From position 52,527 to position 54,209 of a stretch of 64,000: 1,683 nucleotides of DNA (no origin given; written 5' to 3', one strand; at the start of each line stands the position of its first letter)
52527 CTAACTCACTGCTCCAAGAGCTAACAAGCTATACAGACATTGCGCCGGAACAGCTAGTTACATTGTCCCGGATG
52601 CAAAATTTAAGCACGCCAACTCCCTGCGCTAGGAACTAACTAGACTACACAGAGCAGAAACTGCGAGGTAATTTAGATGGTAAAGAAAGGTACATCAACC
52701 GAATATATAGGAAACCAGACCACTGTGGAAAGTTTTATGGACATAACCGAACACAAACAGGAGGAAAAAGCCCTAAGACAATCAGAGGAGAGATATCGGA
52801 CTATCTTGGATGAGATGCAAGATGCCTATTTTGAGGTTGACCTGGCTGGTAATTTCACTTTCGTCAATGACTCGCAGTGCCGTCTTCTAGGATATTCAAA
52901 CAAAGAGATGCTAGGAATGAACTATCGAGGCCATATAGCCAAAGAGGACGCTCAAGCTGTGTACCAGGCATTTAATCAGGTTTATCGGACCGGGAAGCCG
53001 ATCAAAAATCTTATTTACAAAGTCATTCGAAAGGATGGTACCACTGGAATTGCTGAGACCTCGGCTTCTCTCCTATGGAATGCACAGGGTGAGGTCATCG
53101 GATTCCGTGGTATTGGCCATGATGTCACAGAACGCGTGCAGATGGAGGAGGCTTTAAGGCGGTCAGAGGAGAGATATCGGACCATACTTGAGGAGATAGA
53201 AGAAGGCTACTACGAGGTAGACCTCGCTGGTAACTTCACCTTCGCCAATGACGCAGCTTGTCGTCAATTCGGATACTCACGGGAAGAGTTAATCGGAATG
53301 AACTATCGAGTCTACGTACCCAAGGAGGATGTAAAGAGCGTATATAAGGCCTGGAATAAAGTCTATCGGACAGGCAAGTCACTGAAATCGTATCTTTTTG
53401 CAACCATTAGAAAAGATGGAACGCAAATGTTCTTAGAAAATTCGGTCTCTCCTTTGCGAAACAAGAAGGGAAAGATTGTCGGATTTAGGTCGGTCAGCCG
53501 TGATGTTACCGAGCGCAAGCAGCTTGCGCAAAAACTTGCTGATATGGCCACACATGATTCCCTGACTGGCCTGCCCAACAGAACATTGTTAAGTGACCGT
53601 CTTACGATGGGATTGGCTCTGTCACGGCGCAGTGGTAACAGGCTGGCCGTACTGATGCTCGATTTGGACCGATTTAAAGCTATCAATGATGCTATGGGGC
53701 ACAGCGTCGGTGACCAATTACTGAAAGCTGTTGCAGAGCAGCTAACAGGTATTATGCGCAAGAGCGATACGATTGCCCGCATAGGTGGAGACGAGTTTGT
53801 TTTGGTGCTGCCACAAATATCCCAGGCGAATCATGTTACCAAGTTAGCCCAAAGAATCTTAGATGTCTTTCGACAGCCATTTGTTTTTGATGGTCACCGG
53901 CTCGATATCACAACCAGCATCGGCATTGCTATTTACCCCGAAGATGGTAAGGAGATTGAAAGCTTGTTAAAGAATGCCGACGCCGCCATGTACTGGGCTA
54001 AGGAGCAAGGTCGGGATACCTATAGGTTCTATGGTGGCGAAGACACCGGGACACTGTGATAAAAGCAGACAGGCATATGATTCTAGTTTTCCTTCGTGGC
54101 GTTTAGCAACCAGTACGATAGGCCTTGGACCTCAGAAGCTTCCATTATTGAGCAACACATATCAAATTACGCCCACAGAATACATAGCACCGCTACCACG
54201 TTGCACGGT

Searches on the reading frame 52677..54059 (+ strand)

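Call 67: search_protein_families(library=pfam, proteins=[window:52677-54059:+], max_evalue=0.00001)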
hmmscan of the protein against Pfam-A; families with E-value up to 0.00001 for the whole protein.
window:52677-54059:+ (460 aa): 8 families
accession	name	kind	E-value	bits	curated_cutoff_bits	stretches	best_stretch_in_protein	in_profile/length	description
PF00990.26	GGDEF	-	1.8e-52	177.8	23.8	1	291-447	1-160/161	Diguanylate cyclase, GGDEF domain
PF00989.32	PAS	-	4.4e-37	127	22.6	2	165-277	1-113/113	PAS fold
PF08448.16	PAS_4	-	1.5e-31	109.3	23.1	2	172-282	2-110/110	PAS fold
PF13426.13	PAS_9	-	7e-30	103.8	27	2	176-279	2-103/103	PAS domain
PF08447.18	PAS_3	-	8.4e-28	96.9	25.6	2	61-146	2-88/89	PAS fold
PF13188.13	PAS_8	-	3e-17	62.3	21.8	2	165-207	1-44/65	PAS domain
PF24820.1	Diguanyl_cycl_sensor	-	3.5e-06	27.4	28.1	0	44-99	2-56/109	Diguanylate cyclase-like sensor domain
PF22335.1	Cas10-Cmr2_palm2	-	5.7e-06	26.9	27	0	322-448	1-131/133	Cas10/Cmr2, second palm domain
